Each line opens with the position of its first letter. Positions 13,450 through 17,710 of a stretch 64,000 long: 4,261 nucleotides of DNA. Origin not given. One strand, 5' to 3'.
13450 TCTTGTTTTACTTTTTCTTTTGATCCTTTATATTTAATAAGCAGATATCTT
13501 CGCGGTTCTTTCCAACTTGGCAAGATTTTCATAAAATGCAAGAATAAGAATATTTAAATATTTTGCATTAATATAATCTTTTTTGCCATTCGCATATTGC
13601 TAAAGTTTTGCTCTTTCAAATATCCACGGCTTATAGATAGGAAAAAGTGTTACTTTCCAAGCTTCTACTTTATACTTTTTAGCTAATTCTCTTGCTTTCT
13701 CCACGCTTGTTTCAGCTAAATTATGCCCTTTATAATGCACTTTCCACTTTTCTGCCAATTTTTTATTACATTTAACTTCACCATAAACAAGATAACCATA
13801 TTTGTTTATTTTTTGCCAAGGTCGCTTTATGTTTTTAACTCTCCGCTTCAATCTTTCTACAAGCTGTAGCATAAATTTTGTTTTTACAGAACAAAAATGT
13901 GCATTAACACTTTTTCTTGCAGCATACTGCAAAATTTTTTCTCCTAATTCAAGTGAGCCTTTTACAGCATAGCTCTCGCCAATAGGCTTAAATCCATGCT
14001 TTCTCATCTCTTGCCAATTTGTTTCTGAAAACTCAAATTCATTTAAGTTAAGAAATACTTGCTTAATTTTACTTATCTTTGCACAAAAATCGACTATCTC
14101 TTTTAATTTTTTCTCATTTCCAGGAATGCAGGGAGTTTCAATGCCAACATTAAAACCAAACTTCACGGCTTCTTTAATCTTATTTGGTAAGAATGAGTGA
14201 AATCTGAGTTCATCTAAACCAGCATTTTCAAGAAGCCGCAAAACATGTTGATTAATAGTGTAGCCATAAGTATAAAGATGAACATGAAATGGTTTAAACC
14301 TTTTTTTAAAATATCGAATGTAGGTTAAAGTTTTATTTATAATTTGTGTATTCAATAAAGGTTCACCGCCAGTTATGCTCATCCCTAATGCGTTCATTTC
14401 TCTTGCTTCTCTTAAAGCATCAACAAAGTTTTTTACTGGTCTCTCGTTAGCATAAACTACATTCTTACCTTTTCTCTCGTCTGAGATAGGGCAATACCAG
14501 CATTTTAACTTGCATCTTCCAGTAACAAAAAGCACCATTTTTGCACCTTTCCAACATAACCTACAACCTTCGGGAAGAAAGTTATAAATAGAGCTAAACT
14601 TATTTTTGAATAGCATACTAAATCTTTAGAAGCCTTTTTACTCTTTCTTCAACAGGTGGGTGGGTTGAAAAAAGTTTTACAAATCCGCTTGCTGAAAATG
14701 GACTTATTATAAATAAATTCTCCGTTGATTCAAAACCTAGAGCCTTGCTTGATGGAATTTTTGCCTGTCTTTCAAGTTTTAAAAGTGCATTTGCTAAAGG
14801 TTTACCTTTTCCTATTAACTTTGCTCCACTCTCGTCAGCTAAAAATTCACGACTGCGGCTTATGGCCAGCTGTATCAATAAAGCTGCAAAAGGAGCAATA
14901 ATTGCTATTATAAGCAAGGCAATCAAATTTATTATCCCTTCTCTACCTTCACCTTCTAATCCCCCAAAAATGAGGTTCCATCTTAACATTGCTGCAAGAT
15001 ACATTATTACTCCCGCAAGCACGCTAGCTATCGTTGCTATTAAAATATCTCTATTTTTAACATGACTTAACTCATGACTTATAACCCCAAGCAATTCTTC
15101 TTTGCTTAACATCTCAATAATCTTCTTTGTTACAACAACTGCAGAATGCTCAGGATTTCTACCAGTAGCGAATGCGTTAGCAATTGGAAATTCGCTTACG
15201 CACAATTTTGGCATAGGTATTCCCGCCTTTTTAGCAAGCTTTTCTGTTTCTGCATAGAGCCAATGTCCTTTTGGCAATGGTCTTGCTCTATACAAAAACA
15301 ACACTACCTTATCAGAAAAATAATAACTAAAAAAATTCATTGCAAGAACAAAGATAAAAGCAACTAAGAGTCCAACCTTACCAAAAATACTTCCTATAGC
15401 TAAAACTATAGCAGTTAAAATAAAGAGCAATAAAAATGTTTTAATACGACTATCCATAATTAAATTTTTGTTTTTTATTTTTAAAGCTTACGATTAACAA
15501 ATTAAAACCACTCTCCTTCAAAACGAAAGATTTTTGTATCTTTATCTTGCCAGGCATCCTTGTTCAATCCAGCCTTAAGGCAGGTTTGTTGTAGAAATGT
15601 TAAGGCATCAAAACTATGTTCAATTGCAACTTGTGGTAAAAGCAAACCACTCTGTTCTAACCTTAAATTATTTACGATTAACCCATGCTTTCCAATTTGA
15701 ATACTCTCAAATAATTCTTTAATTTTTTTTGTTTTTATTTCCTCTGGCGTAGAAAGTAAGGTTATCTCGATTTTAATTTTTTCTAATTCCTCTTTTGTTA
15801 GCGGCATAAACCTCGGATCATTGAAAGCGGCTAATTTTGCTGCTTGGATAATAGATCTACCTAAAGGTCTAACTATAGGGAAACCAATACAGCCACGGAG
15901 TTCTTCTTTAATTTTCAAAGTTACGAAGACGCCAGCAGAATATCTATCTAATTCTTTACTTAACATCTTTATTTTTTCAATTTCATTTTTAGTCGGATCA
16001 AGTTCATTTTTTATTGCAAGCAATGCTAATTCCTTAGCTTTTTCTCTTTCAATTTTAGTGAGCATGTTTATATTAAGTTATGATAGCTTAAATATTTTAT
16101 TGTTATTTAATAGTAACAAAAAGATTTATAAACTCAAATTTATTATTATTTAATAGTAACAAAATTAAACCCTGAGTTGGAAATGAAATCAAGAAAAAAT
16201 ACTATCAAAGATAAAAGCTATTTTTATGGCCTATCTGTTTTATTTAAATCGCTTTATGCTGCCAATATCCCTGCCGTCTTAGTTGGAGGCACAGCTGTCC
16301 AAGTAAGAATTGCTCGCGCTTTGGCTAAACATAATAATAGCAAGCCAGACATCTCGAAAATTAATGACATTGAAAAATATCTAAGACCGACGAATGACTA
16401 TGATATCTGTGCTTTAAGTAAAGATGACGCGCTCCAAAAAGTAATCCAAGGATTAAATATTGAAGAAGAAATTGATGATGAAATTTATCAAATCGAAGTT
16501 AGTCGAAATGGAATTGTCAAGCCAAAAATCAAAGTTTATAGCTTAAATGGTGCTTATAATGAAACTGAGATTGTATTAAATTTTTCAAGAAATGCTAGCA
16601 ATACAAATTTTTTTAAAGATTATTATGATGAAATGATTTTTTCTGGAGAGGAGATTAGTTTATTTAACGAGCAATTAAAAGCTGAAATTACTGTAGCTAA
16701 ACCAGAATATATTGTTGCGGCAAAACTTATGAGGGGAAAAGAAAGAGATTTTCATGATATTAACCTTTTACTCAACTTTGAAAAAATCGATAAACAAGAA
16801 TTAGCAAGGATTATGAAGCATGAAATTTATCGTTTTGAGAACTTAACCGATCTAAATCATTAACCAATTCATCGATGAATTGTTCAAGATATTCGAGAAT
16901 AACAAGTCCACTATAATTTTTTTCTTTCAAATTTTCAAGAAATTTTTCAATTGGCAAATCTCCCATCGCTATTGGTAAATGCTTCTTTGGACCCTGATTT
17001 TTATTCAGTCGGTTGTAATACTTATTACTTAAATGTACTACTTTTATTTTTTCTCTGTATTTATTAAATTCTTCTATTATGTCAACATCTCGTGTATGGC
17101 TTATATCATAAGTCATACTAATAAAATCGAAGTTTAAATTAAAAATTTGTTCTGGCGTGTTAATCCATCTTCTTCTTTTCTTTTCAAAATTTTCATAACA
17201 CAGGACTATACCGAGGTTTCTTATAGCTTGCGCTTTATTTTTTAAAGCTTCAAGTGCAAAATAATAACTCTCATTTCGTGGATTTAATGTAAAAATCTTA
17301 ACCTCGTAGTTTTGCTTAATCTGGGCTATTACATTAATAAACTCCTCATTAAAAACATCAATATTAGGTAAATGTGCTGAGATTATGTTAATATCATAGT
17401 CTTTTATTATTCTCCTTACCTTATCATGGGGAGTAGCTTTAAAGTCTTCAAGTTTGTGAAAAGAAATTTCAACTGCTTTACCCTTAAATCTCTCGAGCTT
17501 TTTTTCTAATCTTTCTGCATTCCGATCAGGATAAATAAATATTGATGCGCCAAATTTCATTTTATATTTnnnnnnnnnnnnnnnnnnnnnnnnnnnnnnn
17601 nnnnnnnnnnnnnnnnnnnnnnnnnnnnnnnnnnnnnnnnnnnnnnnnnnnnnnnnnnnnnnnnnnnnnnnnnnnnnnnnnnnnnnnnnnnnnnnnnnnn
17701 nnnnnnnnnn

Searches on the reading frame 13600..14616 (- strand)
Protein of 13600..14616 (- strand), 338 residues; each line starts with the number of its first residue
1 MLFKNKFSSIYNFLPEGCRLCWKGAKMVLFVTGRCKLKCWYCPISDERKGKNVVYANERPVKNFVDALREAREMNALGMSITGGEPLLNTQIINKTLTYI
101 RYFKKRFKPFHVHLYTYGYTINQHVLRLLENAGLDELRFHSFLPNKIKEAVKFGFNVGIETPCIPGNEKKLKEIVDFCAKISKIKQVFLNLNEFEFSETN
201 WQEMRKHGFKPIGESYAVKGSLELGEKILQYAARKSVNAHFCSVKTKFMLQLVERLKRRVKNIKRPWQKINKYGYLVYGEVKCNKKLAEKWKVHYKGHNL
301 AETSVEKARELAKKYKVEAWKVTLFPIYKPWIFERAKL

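Call 10: search_protein_families(library=pfam, proteins=[window:13600-14616:-], max_evalue=0.01)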
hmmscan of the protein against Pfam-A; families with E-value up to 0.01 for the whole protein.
window:13600-14616:- (338 aa): 2 families
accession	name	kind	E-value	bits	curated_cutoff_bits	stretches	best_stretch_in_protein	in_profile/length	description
PF04055.27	Radical_SAM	-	5.2e-14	53.2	29.5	1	31-137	3-105/166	Radical SAM superfamily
PF13353.11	Fer4_12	-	1e-07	32.8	22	1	23-123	4-96/137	4Fe-4S single cluster domain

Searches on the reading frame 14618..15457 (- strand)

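Call 10: search_protein_families(library=pfam, proteins=[window:14618-15457:-], max_evalue=0.01)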
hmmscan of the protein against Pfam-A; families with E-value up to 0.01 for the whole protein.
window:14618-15457:- (279 aa): 2 families
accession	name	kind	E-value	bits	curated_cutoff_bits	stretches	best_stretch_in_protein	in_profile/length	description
PF01435.24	Peptidase_M48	-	1e-34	120.4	20.3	1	65-278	5-184/186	Peptidase family M48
PF05569.17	Peptidase_M56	-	6.6e-05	22.7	31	1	104-148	175-219/296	BlaR1 peptidase M56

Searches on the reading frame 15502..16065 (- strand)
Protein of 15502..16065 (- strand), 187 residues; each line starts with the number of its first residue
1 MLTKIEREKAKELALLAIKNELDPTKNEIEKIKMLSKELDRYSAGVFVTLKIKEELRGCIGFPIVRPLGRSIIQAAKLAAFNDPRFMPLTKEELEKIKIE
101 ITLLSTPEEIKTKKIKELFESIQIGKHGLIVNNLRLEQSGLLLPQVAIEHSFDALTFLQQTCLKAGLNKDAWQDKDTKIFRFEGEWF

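Call 10: search_protein_families(library=pfam, proteins=[window:15502-16065:-], max_evalue=0.01)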
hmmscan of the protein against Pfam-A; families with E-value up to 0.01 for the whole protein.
window:15502-16065:- (187 aa): 1 family
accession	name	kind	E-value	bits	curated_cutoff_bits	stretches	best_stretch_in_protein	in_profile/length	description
PF01871.22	AMMECR1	-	5.6e-49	166.3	25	1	14-186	4-167/168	AMMECR1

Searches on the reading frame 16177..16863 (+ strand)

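Call 10: search_protein_families(library=pfam, proteins=[window:16177-16863:+], max_evalue=0.01)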
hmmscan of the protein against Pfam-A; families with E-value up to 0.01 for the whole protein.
window:16177-16863:+ (228 aa): 2 families
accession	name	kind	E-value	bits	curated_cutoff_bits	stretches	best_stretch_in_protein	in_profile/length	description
PF08843.17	AbiEii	-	9.4e-05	22.9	22.5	1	84-216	50-185/238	Nucleotidyl transferase AbiEii toxin, Type IV TA system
PF19502.5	DUF6036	-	9.9e-05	22.6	23.6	1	33-221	22-144/164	Nucleotidyltransferase of unknown function (DUF6036)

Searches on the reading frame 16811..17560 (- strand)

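Call 10: search_protein_families(library=pfam, proteins=[window:16811-17560:-], max_evalue=0.01)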
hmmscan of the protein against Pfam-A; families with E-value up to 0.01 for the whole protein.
window:16811-17560:- (249 aa): 1 family
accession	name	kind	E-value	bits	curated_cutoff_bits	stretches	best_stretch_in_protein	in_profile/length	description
PF01261.30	AP_endonuc_2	-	8e-16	58.9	31.1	1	28-225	10-230/249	Xylose isomerase-like TIM barrel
